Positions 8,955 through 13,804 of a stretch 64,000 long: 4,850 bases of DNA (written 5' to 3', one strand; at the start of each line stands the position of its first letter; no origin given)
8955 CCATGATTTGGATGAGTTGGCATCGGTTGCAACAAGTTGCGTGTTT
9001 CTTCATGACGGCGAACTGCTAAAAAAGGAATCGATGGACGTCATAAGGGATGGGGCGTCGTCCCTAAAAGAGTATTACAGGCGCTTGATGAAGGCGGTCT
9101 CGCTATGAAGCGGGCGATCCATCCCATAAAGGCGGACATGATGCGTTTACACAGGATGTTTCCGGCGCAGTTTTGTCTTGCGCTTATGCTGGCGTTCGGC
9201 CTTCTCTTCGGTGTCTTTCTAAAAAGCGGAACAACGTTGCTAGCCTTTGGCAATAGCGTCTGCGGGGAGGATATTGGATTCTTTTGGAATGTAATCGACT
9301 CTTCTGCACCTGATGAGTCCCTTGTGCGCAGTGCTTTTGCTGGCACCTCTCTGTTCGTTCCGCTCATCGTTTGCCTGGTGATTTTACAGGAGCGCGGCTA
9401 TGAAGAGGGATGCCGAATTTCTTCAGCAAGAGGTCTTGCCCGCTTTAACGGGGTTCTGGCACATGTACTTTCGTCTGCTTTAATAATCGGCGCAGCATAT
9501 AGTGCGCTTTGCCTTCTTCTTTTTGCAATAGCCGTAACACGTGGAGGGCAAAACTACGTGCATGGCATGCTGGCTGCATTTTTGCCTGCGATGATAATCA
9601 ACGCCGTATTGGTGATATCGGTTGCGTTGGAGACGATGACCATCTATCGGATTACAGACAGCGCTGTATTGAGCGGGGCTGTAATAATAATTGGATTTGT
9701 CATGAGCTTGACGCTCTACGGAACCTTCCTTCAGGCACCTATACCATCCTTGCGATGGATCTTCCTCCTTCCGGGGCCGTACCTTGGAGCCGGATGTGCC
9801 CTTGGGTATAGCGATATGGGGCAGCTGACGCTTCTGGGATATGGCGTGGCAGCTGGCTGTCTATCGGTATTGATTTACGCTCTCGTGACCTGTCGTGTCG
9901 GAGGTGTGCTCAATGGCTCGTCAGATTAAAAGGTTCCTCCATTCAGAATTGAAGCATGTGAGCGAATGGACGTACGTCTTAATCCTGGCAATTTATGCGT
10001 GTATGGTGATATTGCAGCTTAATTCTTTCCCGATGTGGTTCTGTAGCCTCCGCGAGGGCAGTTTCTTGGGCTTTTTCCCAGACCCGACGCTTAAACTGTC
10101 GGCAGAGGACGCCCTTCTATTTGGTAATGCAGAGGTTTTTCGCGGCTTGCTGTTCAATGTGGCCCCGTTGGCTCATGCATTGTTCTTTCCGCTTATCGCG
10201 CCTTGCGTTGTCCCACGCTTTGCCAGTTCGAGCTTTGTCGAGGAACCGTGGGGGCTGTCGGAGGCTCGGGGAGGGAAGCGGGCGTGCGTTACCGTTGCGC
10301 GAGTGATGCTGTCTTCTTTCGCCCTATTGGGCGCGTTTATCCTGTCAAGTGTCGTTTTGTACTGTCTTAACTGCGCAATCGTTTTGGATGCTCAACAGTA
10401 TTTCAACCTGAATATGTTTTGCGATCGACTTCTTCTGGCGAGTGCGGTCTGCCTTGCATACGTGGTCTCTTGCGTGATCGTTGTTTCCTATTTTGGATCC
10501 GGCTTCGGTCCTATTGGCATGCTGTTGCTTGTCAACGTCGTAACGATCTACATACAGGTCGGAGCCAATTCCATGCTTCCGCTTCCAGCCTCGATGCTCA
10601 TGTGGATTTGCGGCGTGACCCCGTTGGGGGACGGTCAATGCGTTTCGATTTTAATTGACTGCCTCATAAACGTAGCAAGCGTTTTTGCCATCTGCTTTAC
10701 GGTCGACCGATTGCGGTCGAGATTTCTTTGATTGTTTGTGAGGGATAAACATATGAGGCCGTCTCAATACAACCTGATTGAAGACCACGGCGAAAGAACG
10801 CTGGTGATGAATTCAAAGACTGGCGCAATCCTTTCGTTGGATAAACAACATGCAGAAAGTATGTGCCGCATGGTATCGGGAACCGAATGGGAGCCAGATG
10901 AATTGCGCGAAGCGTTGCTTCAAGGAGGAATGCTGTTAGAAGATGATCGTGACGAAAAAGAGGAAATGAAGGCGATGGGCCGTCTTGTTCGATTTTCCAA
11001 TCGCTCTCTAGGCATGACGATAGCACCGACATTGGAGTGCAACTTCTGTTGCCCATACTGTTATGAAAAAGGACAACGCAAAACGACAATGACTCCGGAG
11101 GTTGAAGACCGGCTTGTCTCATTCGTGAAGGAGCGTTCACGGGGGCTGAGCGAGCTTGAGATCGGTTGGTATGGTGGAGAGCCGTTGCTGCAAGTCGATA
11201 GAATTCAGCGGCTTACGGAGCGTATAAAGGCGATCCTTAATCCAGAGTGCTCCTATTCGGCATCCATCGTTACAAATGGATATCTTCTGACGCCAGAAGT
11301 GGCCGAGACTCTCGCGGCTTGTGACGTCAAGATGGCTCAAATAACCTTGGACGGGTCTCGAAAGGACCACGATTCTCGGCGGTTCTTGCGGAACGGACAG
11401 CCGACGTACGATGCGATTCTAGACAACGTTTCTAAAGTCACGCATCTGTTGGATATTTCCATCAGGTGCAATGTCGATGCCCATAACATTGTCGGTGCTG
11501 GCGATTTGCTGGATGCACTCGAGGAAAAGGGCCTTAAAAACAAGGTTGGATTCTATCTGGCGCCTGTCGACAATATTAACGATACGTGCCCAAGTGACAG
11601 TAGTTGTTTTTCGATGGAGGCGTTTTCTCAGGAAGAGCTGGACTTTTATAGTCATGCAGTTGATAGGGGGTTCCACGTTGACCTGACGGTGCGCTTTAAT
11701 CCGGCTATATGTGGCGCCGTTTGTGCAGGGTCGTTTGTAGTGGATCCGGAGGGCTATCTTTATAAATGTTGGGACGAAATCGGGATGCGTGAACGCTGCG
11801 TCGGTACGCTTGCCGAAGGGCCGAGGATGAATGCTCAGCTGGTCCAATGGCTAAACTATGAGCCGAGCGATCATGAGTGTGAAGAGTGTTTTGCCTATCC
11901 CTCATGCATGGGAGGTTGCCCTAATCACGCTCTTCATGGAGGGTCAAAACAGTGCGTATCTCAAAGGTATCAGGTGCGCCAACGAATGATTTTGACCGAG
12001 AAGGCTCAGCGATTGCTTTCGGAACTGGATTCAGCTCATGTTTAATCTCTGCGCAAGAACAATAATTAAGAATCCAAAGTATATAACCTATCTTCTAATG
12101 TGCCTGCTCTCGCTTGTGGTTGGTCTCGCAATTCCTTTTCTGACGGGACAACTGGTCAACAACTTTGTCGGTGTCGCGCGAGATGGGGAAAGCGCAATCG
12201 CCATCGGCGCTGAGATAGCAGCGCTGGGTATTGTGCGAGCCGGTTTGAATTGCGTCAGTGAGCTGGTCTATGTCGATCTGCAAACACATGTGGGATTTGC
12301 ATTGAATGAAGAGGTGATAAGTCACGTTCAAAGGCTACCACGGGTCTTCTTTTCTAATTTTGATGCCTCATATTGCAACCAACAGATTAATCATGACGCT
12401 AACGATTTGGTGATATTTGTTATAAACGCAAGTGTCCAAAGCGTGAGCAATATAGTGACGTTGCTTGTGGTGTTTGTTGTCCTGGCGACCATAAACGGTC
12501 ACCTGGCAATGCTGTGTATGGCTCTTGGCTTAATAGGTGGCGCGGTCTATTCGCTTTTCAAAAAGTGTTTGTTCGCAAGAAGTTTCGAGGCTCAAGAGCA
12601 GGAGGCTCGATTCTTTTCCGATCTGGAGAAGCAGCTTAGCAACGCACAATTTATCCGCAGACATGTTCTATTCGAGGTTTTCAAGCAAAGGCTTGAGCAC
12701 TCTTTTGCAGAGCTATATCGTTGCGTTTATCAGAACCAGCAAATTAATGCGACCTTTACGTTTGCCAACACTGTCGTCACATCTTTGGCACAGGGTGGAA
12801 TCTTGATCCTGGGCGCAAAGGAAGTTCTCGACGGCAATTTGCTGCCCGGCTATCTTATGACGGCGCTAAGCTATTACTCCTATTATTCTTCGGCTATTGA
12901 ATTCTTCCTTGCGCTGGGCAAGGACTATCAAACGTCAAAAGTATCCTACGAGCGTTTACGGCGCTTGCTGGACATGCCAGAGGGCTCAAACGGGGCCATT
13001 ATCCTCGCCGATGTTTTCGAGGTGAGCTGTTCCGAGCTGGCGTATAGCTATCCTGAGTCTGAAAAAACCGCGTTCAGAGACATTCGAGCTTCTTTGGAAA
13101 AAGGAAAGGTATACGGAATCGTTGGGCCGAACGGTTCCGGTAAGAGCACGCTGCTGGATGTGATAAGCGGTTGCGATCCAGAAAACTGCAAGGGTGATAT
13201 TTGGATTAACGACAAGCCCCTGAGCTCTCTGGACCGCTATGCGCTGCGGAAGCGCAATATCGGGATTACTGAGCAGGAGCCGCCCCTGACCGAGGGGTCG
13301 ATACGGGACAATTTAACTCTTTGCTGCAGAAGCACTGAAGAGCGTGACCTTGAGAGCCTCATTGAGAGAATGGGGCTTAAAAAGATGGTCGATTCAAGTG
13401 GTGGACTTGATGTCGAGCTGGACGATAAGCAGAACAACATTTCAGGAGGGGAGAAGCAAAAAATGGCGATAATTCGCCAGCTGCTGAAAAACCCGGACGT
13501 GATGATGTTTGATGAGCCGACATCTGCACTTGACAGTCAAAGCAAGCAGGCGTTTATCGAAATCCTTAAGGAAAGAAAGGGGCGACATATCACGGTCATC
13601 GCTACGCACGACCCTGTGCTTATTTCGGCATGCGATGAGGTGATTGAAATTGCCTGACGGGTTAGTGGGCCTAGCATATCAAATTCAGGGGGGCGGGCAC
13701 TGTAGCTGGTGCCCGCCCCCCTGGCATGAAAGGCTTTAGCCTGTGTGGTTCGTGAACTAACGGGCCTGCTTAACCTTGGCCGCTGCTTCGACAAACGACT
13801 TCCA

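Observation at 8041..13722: Compact radical-SAM/SPASM RiPP cluster (SCIFF/ranthipeptide-like) with an unannotated six-Cys precursor, immunity-type ABC, and a dedicated exporter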

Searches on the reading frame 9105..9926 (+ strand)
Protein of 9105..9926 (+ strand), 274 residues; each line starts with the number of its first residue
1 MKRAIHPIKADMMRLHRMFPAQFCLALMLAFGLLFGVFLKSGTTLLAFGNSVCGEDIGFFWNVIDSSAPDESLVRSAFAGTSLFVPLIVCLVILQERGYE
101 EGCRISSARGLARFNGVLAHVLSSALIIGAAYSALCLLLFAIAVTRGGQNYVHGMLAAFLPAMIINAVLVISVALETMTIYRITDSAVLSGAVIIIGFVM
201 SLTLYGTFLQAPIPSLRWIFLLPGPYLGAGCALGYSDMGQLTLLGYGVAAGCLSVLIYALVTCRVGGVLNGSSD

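Call 3: search_protein_families(library=pfam, proteins=[window:9105-9926:+], max_evalue=0.01)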
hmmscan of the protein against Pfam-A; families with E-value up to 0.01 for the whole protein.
window:9105-9926:+ (274 aa): 0 families

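Call 4: search_protein_families(library=ncbifam, proteins=[window:9105-9926:+], max_evalue=0.01)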
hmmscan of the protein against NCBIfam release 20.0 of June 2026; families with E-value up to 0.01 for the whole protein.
window:9105-9926:+ (274 aa): 0 families

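Call 26: search_protein_families(library=pfam, proteins=[window:9105-9926:+], max_evalue=10)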
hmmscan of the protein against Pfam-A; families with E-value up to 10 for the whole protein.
window:9105-9926:+ (274 aa): 1 family
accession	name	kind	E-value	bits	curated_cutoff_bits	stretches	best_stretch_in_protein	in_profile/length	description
PF20040.4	DUF6442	-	1.6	9.5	25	0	113-178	33-98/102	Family of unknown function (DUF6442)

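Call 27: search_protein_families(library=ncbifam, proteins=[window:9105-9926:+], max_evalue=10)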
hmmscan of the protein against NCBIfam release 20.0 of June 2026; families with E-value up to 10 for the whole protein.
window:9105-9926:+ (274 aa): 0 families

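Call 41: find_homologous_proteins(query=window:9105-9926:+, max_evalue=0.001)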
Query window:9105-9926:+ (274 aa): 177 proteins with E <= 0.001 among 5848 candidates; the best 120 are listed.
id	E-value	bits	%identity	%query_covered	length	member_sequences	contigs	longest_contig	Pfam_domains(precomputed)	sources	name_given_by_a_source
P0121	1.8e-162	557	96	100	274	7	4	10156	-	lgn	-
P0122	1.9e-157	541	92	100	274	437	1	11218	-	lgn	-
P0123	3.5e-157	540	94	100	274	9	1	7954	-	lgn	-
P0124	1.9e-155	534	92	100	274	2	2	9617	-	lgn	-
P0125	9.2e-155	532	90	100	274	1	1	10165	-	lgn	-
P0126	1.2e-154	532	90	100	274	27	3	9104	-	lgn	-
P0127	1.8e-154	531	92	100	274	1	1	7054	-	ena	-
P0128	2.1e-153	528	91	100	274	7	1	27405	-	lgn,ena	-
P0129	4.7e-153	526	91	100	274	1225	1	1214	-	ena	-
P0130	1.1e-152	525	91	100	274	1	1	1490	-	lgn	-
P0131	1.4e-152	525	90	100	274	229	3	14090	-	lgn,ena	-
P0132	3.0e-152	524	91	100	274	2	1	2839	-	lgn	-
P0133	3.1e-152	524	89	100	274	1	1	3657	-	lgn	-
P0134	5.7e-152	523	90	100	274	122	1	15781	-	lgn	-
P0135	1.0e-151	522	90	100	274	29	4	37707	-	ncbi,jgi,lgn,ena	jgi:hypothetical protein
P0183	1.1e-146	506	87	100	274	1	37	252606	-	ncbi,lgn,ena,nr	ncbi:MAG: hypothetical protein UEU86_01695 [Collinsella aerofaciens]|nr:hypothetical protein [Collin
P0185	1.6e-146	505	87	100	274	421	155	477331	-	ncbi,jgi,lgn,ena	-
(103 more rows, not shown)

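Call 49: find_homologous_proteins(query=A2, max_evalue=0.001)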
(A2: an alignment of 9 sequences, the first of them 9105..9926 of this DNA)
Query A2 (9 sequences) (274 aa, profile of the alignment): 177 proteins with E <= 0.001 among 8000 candidates; the best 120 are listed.
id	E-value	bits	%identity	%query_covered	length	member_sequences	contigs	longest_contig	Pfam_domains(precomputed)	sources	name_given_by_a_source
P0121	1.5e-77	279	96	100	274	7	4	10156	-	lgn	-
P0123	1.6e-75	272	94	100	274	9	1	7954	-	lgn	-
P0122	3.7e-75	271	92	100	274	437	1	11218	-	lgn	-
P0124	1.1e-74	270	92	100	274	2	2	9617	-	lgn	-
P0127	8.3e-74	267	92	100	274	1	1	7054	-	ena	-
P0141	2.0e-73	265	89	100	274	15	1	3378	-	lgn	-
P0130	3.1e-73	265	91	100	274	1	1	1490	-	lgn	-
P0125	7.9e-73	263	90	100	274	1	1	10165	-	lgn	-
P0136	1.8e-72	262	91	100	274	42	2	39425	-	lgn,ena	-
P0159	3.4e-72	261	89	100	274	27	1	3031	-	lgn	-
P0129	3.5e-72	261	91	100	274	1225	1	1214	-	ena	-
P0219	3.6e-72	261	86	100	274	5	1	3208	-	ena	-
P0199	5.1e-72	261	85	100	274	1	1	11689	-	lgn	-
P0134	5.3e-72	261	90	100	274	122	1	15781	-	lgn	-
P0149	5.6e-72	261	89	100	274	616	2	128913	-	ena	-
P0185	9.4e-71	257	87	100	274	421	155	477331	-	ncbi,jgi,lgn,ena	-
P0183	1.7e-69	253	87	100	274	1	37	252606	-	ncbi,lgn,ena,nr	ncbi:MAG: hypothetical protein UEU86_01695 [Collinsella aerofaciens]|nr:hypothetical protein [Collin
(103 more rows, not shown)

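Call 50: find_encoding_contigs(protein=P0185, flank=5000, max_places=4)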
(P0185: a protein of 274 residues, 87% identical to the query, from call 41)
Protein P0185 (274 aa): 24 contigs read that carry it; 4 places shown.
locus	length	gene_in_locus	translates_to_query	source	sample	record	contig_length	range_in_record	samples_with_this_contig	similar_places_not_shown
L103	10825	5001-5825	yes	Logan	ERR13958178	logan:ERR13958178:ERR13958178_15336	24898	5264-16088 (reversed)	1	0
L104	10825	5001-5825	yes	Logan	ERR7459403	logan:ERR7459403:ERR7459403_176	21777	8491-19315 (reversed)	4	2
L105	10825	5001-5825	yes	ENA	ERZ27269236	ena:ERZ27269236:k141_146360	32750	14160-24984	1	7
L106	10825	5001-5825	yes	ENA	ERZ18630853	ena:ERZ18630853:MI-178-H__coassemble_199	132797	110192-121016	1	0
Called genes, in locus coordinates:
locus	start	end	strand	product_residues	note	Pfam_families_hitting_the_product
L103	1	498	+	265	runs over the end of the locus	PF12146:Hydrolase_4, PF00561:Abhydrolase_1, PF12697:Abhydrolase_6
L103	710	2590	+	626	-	PF00990:GGDEF, PF00072:Response_reg, PF13487:HD_5, PF01966:HD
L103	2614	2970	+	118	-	PF01627:Hpt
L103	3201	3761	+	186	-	-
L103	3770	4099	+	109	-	PF13443:HTH_26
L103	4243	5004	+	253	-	PF00005:ABC_tran, PF13304:AAA_21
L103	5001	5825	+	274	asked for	-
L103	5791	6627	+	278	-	-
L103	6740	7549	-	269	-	PF07722:Peptidase_C26, PF00117:GATase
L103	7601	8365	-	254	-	PF00005:ABC_tran, PF02463:SMC_N (weak), PF13304:AAA_21 (weak)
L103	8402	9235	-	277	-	PF00528:BPD_transp_1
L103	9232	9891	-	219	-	PF00528:BPD_transp_1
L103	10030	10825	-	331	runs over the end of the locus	PF00497:SBP_bac_3, PF09084:NMT1 (faint)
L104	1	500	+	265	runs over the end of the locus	PF12146:Hydrolase_4, PF00561:Abhydrolase_1, PF12697:Abhydrolase_6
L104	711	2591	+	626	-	PF00990:GGDEF, PF00072:Response_reg, PF13487:HD_5, PF01966:HD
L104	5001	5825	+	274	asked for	-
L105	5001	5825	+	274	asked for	-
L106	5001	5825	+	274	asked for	-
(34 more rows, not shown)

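Call 51: find_encoding_contigs(protein=P0183, flank=5000, max_places=3)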
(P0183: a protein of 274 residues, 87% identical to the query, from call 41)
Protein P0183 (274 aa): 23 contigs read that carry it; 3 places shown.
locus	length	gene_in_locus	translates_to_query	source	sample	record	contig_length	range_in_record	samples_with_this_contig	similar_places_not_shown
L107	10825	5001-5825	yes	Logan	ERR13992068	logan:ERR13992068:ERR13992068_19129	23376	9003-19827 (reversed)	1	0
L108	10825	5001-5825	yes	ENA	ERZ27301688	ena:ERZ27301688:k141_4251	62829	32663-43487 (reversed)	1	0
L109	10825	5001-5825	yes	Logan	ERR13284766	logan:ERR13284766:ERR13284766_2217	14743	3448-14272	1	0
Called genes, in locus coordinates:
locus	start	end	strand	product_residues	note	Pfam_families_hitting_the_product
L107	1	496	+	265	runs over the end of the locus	PF12146:Hydrolase_4, PF00561:Abhydrolase_1, PF12697:Abhydrolase_6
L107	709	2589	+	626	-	PF00990:GGDEF, PF00072:Response_reg, PF13487:HD_5, PF01966:HD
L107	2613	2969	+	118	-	PF01627:Hpt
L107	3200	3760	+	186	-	-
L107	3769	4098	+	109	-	PF13443:HTH_26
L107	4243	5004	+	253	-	PF00005:ABC_tran, PF13304:AAA_21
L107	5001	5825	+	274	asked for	-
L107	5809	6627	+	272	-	-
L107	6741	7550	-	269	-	PF07722:Peptidase_C26, PF00117:GATase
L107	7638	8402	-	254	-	PF00005:ABC_tran, PF02463:SMC_N (weak), PF13304:AAA_21 (weak)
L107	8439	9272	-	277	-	PF00528:BPD_transp_1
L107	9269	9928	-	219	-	PF00528:BPD_transp_1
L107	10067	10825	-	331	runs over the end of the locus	PF00497:SBP_bac_3, PF09084:NMT1 (faint)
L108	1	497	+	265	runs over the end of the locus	PF12146:Hydrolase_4, PF00561:Abhydrolase_1, PF12697:Abhydrolase_6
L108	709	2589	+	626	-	PF00990:GGDEF, PF00072:Response_reg, PF13487:HD_5, PF01966:HD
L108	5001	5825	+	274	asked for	-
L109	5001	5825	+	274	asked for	-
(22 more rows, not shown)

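Call 70: predict_structure(alignment_id=A5)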
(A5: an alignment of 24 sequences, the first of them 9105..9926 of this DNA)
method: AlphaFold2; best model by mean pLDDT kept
length: 274 residues; sequences in the alignment: 24
mean_pLDDT: 38.9   pTM: 0.26
mean pLDDT of the five models: 38.9, 38.1, 36.8, 36.4, 35.8
residues with pLDDT >= 90: 0; 70-90: 0; 50-70: 17; < 50: 257
segments of 3 or more residues with pLDDT < 50: 1-131, 133-135, 137-144, 146-165, 178-193, 199-274
pLDDT, mean of each block of 10 residues (from residue 1): 44 38 37 35 26 24 31 28 36 32 33 37 46 49 48 46 50 50 45 49 45 41 38 34 36 38 37 30
secondary structure, 60 per line:
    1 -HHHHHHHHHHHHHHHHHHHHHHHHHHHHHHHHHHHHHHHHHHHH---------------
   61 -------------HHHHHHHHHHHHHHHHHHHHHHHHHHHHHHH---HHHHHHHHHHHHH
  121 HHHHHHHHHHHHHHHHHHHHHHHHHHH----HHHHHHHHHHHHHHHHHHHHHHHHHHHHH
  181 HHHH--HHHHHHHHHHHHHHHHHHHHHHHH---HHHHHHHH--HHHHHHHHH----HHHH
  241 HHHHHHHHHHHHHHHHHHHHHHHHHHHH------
elements in order: H2-45 H74-104 H108-147 H152-184 H187-210 H214-221 H224-232 H237-268

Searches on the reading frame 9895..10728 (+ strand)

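Call 3: search_protein_families(library=pfam, proteins=[window:9895-10728:+], max_evalue=0.01)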
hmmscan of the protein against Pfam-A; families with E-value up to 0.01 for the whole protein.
window:9895-10728:+ (278 aa): 0 families

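Call 4: search_protein_families(library=ncbifam, proteins=[window:9895-10728:+], max_evalue=0.01)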
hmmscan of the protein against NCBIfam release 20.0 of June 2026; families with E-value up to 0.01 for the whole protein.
window:9895-10728:+ (278 aa): 0 families

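Call 26: search_protein_families(library=pfam, proteins=[window:9913-10728:+], max_evalue=10)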
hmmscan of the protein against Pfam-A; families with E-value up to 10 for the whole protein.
window:9913-10728:+ (272 aa): 1 family
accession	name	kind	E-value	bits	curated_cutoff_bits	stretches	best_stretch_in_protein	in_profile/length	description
PF09843.14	DUF2070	-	2.1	7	30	1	143-268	41-179/561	Predicted membrane protein (DUF2070)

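Call 27: search_protein_families(library=ncbifam, proteins=[window:9913-10728:+], max_evalue=10)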
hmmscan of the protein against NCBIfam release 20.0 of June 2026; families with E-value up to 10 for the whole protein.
window:9913-10728:+ (272 aa): 1 family
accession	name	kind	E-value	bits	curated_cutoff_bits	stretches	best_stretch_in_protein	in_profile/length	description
TIGR00869.1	sec62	subfamily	0.26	11.1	166.65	1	22-51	119-148/232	translocation protein SEC62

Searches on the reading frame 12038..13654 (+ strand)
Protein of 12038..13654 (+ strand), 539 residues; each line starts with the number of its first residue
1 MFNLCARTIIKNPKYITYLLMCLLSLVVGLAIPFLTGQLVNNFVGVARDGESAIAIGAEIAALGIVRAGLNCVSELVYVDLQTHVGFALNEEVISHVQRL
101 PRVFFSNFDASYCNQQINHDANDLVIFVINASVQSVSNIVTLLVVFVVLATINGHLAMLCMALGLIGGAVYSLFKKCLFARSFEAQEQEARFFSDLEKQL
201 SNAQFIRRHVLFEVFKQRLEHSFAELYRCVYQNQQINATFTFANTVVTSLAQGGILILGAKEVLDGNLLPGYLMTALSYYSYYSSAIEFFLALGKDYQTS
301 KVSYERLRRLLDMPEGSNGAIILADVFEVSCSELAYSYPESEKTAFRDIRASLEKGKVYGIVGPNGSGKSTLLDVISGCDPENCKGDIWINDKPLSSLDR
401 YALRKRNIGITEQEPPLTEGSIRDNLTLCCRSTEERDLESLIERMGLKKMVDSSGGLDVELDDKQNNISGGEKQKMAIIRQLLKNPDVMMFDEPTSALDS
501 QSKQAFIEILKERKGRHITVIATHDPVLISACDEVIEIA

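Call 3: search_protein_families(library=pfam, proteins=[window:12038-13654:+], max_evalue=0.01)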
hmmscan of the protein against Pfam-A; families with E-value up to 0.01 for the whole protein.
window:12038-13654:+ (539 aa): 6 families
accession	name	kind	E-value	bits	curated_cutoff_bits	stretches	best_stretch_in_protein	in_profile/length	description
PF00005.33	ABC_tran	-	1.8e-28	100.3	25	1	347-496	2-137/137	ABC transporter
PF00664.28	ABC_membrane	-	3.1e-17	63.6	28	1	17-286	3-273/274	ABC transporter transmembrane region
PF13304.12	AAA_21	-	4.4e-12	47.1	27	2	468-530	238-304/304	AAA domain, putative AbiEii toxin, Type IV TA system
PF02463.25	SMC_N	-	1.2e-09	38.4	40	2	434-538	119-211/220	RecF/RecN/SMC N terminal domain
PF13555.12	AAA_29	-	6.9e-05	23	27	1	354-376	20-42/61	P-loop containing region of AAA domain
PF13476.12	AAA_23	-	0.0002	22.5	27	1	357-377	20-40/201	AAA domain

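Call 4: search_protein_families(library=ncbifam, proteins=[window:12038-13654:+], max_evalue=0.01)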
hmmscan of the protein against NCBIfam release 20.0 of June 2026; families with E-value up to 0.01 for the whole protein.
window:12038-13654:+ (539 aa): 195 families (the best 25 are shown)
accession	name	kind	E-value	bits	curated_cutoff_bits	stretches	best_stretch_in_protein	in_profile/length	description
TIGR03375.1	type_I_sec_LssB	subfamily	5.2e-56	190.3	693.1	1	126-536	259-672/696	type I secretion system permease/ATPase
TIGR03796.1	NHLM_micro_ABC1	equivalog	7.9e-55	186.3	853.3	1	15-536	156-682/710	NHLP family bacteriocin export ABC transporter peptidase/permease/ATPase subunit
TIGR00958.1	3a01208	subfamily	1.5e-51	175.6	874.6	1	11-536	159-684/711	antigen peptide transporter 2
TIGR01846.1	type_I_sec_HlyB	subfamily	9.9e-51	172.8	725.55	1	9-536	134-662/694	type I secretion system permease/ATPase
TIGR02857.1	CydD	equivalog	4.1e-49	167.9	435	1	300-537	290-528/529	thiol reductant ABC exporter subunit CydD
NF045998.1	cleave_ABC_plasm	equivalog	7.2e-48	163.3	500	1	9-520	148-655/673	Mbov_0121 family peptidase domain-containing ABC transporter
TIGR02868.1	CydC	equivalog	1.6e-47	162.4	329.05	1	116-526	115-530/530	thiol reductant ABC exporter subunit CydC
TIGR01842.1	type_I_sec_PrtD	subfamily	9.2e-46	156.5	510.15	1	47-536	39-524/544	type I secretion system permease/ATPase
TIGR03797.1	NHLM_micro_ABC2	equivalog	3e-45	154.9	709.4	1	17-533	140-652/686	NHLP bacteriocin export ABC transporter permease/ATPase subunit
TIGR02203.1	MsbA_lipidA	equivalog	4.5e-43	147.6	602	1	31-536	32-539/572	lipid A export permease/ATP-binding protein MsbA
TIGR01193.1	bacteriocin_ABC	subfamily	3.9e-42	144.7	523.85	1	21-523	164-667/708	peptide cleavage/export ABC transporter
NF008364.0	PRK11160.1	equivalog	1.6e-41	142.6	630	1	136-537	142-546/575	heme ABC transporter ATP-binding protein/permease CydC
NF045513.1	HepA_fam_ABC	equivalog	1.1e-39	136.4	725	1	56-536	97-579/610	heterocyst formation ABC transporter subunit HepA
TIGR02204.1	MsbA_rel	hypoth_equivalog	3e-39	135.2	780.4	1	15-536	16-545/576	ABC transporter, permease/ATP-binding protein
NF010178.0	PRK13657.1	equivalog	1.4e-38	132.7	733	1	26-534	32-538/588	glucan ABC transporter ATP-binding protein/ permease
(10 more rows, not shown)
